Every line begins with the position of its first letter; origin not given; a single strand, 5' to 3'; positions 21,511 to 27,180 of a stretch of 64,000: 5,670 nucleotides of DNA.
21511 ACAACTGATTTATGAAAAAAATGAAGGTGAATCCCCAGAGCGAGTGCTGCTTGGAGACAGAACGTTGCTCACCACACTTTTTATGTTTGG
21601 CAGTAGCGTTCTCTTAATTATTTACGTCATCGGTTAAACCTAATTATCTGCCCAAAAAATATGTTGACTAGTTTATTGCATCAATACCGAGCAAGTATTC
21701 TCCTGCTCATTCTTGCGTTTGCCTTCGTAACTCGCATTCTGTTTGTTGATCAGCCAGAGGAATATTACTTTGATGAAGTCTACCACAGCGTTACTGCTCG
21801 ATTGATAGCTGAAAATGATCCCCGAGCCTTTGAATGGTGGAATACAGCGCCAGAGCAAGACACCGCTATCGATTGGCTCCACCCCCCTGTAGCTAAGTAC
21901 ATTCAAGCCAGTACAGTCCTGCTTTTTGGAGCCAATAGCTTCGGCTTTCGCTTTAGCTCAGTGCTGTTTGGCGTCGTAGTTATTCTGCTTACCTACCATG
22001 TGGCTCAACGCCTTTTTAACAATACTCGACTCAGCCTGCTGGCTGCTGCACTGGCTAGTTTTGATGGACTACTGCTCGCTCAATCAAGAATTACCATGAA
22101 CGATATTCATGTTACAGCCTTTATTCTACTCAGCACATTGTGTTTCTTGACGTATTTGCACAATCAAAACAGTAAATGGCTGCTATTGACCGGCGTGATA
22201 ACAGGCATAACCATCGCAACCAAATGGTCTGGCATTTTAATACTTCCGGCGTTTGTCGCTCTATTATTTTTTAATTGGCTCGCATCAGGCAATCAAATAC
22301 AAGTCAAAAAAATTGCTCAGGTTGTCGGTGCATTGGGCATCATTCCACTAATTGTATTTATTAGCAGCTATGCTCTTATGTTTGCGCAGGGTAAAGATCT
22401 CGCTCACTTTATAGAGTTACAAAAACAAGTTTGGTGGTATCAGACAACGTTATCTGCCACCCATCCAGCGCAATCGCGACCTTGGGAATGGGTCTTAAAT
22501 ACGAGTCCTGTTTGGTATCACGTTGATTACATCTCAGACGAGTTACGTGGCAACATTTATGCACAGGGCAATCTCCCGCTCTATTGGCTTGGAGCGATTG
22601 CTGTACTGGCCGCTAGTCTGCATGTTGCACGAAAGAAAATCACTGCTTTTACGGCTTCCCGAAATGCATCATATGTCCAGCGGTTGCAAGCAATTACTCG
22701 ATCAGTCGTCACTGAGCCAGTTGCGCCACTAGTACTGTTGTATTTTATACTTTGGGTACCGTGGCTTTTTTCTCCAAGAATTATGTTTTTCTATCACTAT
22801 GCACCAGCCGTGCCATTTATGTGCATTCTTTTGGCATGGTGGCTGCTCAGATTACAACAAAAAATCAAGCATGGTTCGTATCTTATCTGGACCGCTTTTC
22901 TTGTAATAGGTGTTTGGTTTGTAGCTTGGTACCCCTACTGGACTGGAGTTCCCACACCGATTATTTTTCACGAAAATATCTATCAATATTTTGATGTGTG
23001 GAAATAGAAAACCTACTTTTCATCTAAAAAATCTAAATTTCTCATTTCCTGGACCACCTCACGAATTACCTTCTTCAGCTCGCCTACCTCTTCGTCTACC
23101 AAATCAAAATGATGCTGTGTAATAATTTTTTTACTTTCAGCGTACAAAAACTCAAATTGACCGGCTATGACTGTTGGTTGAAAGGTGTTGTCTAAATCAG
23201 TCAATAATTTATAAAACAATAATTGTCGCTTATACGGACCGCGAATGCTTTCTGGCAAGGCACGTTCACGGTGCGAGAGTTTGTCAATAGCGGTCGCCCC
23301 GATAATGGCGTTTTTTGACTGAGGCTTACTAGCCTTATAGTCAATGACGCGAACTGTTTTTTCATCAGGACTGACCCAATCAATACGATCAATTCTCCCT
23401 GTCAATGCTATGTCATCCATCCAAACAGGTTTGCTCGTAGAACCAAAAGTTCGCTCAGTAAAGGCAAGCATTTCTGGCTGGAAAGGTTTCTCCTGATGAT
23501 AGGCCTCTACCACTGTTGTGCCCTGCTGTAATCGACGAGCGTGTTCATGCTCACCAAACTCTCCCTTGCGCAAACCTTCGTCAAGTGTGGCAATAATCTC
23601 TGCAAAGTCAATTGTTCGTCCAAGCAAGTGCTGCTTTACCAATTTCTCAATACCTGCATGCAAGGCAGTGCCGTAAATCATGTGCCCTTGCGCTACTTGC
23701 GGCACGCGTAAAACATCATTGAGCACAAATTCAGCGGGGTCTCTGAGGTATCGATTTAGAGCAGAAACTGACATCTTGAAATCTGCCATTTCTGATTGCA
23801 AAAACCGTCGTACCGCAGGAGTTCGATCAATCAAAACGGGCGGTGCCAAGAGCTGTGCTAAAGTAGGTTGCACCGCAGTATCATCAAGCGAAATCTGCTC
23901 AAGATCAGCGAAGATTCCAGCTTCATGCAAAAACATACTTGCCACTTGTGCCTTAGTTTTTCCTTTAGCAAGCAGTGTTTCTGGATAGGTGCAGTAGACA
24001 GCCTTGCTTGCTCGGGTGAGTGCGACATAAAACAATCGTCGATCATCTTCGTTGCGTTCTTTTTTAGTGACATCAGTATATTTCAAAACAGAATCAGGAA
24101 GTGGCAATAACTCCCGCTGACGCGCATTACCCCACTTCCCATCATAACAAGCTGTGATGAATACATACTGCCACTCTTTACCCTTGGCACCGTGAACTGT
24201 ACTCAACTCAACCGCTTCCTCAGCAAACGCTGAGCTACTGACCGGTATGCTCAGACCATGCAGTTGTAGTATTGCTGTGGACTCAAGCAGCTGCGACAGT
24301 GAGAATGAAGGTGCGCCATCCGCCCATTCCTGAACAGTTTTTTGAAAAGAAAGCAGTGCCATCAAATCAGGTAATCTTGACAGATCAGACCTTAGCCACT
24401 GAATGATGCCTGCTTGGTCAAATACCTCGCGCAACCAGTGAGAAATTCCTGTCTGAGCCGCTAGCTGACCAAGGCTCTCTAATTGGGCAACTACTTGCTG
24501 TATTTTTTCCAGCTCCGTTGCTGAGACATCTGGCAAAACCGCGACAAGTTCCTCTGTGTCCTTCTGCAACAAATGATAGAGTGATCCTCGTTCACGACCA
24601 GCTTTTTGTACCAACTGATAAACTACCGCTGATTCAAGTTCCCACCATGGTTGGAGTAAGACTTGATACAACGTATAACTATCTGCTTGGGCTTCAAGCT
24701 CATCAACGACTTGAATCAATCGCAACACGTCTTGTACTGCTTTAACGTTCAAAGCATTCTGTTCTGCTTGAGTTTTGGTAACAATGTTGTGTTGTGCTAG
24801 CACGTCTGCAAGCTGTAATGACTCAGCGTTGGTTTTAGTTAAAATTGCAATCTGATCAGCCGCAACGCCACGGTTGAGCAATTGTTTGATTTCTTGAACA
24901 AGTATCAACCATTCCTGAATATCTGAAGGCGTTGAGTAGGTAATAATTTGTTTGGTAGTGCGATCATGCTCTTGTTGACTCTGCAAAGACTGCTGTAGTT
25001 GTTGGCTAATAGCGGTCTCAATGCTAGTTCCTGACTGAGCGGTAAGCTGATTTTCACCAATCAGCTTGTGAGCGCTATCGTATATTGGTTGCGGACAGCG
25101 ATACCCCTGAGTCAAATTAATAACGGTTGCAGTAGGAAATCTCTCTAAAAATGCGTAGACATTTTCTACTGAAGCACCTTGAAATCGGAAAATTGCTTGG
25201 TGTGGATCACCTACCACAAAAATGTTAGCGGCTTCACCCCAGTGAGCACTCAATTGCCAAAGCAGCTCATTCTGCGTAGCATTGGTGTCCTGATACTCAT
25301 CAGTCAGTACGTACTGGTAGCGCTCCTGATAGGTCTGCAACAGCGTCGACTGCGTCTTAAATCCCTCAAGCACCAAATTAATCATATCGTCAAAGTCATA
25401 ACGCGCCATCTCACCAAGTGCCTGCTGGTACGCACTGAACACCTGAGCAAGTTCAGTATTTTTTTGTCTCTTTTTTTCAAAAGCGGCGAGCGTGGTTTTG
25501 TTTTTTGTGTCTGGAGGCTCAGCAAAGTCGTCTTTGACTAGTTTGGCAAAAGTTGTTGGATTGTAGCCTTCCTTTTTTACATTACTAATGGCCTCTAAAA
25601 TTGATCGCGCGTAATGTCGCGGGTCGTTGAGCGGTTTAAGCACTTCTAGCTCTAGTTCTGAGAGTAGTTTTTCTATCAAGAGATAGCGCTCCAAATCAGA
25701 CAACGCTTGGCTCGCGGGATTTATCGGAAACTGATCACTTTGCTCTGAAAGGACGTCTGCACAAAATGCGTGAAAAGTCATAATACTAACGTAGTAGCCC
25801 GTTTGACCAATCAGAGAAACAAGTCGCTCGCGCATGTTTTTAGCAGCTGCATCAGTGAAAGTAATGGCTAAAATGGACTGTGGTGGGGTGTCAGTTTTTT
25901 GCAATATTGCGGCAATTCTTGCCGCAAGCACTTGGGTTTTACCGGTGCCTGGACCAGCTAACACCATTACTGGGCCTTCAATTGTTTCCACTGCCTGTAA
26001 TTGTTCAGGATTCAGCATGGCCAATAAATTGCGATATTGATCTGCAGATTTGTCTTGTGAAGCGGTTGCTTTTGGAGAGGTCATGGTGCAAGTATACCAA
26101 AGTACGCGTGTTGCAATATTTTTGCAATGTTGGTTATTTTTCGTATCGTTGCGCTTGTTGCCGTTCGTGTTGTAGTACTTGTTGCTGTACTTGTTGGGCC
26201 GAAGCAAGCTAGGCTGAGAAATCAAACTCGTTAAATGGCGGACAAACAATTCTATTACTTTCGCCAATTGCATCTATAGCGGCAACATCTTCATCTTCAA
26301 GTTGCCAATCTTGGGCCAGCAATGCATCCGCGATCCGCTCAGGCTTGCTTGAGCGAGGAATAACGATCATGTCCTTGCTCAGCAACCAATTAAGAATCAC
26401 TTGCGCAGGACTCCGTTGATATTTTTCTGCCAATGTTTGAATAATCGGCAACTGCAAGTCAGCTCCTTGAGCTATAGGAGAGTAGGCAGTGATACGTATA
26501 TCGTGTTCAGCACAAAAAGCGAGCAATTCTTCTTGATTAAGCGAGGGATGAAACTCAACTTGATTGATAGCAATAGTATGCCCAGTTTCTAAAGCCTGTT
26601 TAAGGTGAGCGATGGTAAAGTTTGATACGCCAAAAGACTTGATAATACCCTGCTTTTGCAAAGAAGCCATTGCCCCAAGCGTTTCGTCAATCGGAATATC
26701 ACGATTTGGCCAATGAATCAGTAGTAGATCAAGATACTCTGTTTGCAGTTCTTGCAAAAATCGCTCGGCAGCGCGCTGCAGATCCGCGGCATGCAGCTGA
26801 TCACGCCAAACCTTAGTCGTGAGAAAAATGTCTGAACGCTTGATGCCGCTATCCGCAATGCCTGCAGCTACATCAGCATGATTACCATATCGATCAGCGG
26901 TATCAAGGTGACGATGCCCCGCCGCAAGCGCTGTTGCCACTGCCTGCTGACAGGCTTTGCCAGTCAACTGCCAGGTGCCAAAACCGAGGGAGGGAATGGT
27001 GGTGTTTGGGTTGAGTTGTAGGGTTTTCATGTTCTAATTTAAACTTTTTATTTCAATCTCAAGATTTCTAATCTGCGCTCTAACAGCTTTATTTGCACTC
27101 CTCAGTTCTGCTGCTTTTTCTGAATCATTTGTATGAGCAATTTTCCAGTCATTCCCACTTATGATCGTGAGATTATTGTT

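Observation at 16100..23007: Seven-gene co-directional lipid-linked glycan assembly operon (GT2-QxxRW, GT-C, WecA-like, DPPR-synthase-like UbiA, GT39)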

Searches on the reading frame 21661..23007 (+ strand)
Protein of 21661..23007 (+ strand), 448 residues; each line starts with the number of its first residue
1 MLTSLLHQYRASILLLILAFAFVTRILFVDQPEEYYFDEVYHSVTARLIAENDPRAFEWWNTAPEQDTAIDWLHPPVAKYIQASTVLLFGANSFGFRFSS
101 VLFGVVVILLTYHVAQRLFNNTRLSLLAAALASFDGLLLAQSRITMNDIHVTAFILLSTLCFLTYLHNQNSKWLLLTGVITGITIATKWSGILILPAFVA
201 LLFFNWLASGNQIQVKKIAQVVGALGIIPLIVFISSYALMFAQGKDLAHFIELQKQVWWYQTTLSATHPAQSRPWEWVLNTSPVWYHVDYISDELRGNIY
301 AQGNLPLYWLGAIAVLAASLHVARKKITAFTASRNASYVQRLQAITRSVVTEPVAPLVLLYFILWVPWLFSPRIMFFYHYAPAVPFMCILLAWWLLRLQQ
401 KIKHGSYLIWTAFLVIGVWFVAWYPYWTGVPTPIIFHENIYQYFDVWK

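Call 4: search_protein_families(library=pfam, proteins=[window:21661-23007:+], max_evalue=0.01)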
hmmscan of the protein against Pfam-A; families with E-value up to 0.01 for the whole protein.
window:21661-23007:+ (448 aa): 3 families
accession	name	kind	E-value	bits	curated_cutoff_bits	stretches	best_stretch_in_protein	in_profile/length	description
PF13231.12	PMT_2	-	5.1e-22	79.2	26.1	1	74-231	2-155/160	Dolichyl-phosphate-mannose-protein mannosyltransferase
PF02366.24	PMT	-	6.7e-21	75.4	22.7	1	17-239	3-239/245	Dolichyl-phosphate-mannose-protein mannosyltransferase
PF16192.10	PMT_4TMC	-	2.2e-20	73.5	32.4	1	248-432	3-188/202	C-terminal four TMM region of protein-O-mannosyltransferase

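Call 5: search_protein_families(library=ncbifam, proteins=[window:21661-23007:+], max_evalue=0.01)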
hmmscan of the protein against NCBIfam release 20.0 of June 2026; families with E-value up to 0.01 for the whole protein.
window:21661-23007:+ (448 aa): 3 families
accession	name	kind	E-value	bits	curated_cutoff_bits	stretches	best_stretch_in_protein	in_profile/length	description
NF058602.1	PrMnsylTfPmt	equivalog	4.4e-20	72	800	1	73-164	98-189/530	protein O-mannosyltransferase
TIGR03663.1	TIGR03663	subfamily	2.7e-12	46.4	126.25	1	73-262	50-248/435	flippase activity-associated protein Agl23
NF009784.2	PRK13279.1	equivalog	7.9e-06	24.7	567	1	76-242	62-227/539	lipid IV(A) 4-amino-4-deoxy-L-arabinosyltransferase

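Call 17: search_solved_structures(query=window:21661-23007:+, max_evalue=0.01, show_alignments=1)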
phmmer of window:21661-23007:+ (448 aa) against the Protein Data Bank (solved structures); distinct sequences matched with E-value up to 0.01: 1.
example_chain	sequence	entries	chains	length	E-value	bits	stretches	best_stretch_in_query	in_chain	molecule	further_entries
9i5k_A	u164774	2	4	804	2.3e-06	30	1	248-384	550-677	Dolichyl-phosphate-mannose--protein mannosyltransferase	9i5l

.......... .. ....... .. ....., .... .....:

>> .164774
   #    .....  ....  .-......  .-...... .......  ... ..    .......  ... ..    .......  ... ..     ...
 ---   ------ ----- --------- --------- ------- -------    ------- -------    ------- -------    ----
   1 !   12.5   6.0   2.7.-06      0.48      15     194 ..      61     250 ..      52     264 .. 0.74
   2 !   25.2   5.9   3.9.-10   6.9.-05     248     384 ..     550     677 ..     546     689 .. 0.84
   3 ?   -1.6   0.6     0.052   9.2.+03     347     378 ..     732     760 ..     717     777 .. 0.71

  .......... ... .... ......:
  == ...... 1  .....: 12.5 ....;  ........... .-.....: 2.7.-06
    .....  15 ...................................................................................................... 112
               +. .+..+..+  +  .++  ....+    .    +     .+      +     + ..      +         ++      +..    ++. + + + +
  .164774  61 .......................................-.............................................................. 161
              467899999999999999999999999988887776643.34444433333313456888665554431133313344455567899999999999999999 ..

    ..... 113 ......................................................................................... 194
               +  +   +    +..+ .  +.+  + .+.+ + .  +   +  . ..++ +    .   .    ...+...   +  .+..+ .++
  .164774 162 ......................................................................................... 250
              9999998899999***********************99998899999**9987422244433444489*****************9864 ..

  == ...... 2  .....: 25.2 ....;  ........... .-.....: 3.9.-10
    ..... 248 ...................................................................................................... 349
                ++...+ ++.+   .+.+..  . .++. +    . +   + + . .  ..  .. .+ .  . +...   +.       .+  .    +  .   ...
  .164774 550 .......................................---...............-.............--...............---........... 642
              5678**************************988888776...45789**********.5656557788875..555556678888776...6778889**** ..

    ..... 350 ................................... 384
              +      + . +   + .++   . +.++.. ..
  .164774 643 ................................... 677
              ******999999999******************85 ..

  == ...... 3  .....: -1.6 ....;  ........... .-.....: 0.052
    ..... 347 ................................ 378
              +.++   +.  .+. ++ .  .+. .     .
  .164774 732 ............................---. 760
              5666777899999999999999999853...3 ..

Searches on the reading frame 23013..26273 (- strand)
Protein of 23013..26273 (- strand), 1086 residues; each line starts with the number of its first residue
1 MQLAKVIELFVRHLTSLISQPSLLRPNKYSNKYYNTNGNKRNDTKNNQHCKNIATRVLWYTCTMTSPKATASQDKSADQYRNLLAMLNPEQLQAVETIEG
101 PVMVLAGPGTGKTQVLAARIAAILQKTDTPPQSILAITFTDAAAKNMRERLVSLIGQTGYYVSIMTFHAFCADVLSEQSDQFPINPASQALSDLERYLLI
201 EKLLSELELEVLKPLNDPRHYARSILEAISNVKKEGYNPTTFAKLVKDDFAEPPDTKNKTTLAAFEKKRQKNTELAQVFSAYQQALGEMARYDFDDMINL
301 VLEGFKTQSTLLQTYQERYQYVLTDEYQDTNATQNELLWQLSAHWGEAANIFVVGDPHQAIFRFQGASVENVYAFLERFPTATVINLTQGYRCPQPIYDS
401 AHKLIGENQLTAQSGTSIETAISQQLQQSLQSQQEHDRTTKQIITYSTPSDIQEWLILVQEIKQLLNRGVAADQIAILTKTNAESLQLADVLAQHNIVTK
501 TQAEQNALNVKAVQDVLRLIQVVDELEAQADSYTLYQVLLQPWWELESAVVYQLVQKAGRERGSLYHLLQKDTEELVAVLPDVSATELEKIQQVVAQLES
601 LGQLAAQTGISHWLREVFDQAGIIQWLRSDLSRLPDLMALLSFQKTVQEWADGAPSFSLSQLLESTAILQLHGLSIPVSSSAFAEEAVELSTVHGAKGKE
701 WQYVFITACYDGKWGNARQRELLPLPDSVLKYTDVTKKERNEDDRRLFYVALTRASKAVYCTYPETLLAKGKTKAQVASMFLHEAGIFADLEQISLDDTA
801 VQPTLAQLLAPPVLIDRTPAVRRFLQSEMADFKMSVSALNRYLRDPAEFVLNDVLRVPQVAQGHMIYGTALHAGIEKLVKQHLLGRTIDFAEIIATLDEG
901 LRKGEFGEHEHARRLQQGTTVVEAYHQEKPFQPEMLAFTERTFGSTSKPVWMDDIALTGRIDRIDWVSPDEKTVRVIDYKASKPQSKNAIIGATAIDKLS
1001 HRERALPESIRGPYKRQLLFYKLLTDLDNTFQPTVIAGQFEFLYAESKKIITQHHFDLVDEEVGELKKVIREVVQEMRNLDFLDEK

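Call 11: search_protein_families(library=pfam, proteins=[window:23013-26273:-], max_evalue=0.001)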
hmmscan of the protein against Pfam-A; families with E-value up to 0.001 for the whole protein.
window:23013-26273:- (1086 aa): 8 families
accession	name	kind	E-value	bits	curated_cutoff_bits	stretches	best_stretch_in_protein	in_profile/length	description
PF00580.27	UvrD-helicase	-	2.9e-67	227.7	23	1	87-379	1-270/271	UvrD/REP helicase N-terminal domain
PF13361.12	UvrD_C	-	2.9e-31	109.6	25.6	1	385-764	1-348/350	UvrD-like helicase C-terminal domain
PF13245.12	AAA_19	-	3e-20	73.2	25.1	1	91-364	1-133/134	AAA domain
PF12705.13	PDDEXK_1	-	1.1e-19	71.8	22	1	834-1080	2-227/247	PD-(D/E)XK nuclease superfamily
PF13538.12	UvrD_C_2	-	1.5e-10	41.2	27.4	1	736-760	26-50/52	UvrD-like helicase C-terminal domain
PF13086.12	AAA_11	-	6.8e-06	26.5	27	1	83-287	10-179/257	AAA domain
PF13087.12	AAA_12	-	6.3e-05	23.1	27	0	382-496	15-133/195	AAA domain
PF01443.25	Viral_helicase1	-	0.0002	21.7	21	0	303-448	45-181/228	Viral superfamily 1 RNA helicase core domain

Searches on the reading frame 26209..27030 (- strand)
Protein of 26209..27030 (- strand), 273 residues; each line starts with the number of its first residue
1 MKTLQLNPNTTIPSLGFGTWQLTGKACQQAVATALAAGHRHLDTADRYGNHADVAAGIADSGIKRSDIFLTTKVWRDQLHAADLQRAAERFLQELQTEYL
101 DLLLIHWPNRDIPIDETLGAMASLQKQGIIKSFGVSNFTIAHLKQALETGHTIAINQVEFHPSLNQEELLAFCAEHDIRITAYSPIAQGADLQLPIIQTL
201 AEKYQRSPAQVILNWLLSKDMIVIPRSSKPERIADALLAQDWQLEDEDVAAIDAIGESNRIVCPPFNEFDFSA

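Call 12: search_protein_families(library=pfam, proteins=[window:26209-27030:-], max_evalue=0.001)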
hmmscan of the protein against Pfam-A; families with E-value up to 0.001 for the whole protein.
window:26209-27030:- (273 aa): 1 family
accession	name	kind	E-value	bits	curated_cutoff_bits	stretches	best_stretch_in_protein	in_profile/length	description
PF00248.27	Aldo_ket_red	-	9.6e-58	196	24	2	15-190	2-196/291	Aldo/keto reductase family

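Call 66: search_protein_families(library=ncbifam, proteins=[window:26209-27030:-], max_evalue=0.01)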
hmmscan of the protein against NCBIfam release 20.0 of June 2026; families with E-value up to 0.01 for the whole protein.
window:26209-27030:- (273 aa): 7 families
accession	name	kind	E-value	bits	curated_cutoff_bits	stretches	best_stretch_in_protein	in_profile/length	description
NF008377.0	PRK11172.1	equivalog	1.8e-72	243.8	327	1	11-264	2-259/267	2,5-didehydrogluconate reductase DkgB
NF008598.0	PRK11565.1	equivalog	1.6e-65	220.9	425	1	4-264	7-269/275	2,5-didehydrogluconate reductase DkgA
NF007695.0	PRK10376.1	subfamily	2e-23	82.9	280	1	10-257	15-288/290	oxidoreductase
NF049922.1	MethglyxlRedYdjG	equivalog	2.3e-22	79.5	550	1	9-189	10-223/326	NADH-dependent methylglyoxal reductase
TIGR01293.1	Kv_beta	subfamily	6.9e-11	41.8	365.4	1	12-175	13-187/319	voltage-dependent potassium channel subunit beta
NF007388.0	PRK09912.1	subfamily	1.4e-05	24.1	448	1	89-189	121-228/346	L-glyceraldehyde 3-phosphate reductase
NF007912.0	PRK10625.1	equivalog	3.2e-05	23.5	415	1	79-114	105-140/346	NADP(H)-dependent aldo-keto reductase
